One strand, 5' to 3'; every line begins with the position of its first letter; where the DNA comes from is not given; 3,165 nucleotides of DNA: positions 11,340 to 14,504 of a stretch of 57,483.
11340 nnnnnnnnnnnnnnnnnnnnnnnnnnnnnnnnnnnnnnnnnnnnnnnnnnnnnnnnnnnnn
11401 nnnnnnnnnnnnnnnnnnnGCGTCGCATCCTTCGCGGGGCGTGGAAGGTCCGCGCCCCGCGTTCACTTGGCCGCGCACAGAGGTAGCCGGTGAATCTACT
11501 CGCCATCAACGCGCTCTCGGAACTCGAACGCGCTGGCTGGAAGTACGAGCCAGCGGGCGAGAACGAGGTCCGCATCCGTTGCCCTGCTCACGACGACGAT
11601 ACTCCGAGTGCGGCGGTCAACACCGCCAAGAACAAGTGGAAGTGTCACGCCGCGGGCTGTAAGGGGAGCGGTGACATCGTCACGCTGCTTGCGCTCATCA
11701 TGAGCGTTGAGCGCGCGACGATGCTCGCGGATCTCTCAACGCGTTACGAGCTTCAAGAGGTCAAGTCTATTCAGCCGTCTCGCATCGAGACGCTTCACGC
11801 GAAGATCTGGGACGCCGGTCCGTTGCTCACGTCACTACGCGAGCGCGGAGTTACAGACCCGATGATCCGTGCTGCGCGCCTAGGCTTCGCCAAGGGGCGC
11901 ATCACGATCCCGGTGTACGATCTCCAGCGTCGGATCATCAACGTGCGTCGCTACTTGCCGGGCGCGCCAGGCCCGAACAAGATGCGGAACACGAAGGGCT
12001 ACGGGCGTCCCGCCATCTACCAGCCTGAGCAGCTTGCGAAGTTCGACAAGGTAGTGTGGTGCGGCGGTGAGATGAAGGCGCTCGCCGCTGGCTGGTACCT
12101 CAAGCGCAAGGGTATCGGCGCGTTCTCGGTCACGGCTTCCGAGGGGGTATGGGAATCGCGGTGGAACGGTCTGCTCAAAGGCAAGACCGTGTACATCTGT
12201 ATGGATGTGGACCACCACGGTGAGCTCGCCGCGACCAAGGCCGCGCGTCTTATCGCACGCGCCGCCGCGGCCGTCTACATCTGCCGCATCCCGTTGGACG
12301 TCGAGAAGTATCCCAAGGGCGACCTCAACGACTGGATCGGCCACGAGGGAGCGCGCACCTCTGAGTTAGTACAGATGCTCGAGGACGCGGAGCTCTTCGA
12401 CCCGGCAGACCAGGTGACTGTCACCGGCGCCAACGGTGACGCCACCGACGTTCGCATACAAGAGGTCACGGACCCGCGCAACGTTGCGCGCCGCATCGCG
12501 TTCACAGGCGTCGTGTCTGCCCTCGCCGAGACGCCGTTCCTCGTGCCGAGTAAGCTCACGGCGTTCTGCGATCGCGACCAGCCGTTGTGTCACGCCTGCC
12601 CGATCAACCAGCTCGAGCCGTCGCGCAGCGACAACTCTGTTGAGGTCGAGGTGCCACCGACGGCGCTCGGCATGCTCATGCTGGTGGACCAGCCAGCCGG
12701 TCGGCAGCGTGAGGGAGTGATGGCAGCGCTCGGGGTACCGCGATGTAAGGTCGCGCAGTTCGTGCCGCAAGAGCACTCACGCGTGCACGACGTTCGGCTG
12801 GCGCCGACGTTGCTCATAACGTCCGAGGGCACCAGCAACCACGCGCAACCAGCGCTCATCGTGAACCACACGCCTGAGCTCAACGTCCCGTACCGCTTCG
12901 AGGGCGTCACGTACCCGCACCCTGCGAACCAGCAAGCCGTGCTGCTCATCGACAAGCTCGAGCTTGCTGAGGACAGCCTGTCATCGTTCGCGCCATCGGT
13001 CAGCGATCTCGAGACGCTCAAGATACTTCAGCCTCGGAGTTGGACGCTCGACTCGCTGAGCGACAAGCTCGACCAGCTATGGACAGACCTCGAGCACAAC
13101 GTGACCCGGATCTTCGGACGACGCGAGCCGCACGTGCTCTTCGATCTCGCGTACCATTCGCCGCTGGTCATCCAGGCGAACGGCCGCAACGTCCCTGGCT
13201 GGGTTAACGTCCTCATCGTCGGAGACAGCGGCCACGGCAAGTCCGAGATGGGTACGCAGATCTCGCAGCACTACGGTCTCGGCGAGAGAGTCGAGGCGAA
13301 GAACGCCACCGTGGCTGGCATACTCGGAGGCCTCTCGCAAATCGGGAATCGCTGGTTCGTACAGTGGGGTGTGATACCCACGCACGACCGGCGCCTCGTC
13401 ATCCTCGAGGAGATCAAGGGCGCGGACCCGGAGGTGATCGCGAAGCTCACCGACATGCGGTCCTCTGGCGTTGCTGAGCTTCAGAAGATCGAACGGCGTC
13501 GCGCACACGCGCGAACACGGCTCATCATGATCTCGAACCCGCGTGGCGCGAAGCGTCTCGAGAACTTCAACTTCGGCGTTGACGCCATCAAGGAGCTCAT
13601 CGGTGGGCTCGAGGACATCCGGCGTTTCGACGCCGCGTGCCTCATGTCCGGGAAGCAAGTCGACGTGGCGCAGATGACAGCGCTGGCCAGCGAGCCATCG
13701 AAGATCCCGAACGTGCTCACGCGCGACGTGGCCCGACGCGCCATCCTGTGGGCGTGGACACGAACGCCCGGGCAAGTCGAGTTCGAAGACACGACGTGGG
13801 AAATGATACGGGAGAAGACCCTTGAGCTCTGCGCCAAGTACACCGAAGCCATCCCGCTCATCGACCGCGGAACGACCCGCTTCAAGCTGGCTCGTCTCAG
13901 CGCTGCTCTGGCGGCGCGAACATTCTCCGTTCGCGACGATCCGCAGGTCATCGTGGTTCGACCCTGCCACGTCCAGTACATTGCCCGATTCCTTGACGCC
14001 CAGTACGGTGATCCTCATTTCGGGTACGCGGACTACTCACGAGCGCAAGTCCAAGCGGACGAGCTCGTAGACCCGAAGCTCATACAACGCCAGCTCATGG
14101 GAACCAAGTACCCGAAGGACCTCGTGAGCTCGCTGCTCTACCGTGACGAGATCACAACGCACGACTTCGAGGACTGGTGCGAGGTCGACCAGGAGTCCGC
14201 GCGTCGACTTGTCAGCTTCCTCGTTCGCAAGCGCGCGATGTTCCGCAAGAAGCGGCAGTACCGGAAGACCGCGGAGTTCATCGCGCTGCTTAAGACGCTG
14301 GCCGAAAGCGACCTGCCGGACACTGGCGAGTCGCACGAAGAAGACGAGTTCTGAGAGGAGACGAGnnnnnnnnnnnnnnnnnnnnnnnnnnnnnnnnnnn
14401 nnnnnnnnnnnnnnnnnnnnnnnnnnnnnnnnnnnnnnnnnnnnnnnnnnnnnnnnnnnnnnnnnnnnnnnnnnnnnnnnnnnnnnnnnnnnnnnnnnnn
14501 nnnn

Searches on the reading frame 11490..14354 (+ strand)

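Call 67: search_protein_families(library=pfam, proteins=[window:11490-14354:+], max_evalue=0.001)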
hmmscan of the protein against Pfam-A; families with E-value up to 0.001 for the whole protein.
window:11490-14354:+ (954 aa): 3 families
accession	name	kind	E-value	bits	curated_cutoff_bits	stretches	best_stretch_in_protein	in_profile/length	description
PF01807.25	Zn_ribbon_DnaG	-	1.1e-06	28.8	24.9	1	29-89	34-92/98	CHC2 zinc finger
PF00493.29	MCM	-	0.00058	19.5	23.3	1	564-688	50-177/224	MCM P-loop domain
PF07728.20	AAA_5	-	0.0007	20.1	22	0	573-689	1-127/139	AAA domain (dynein-related subfamily)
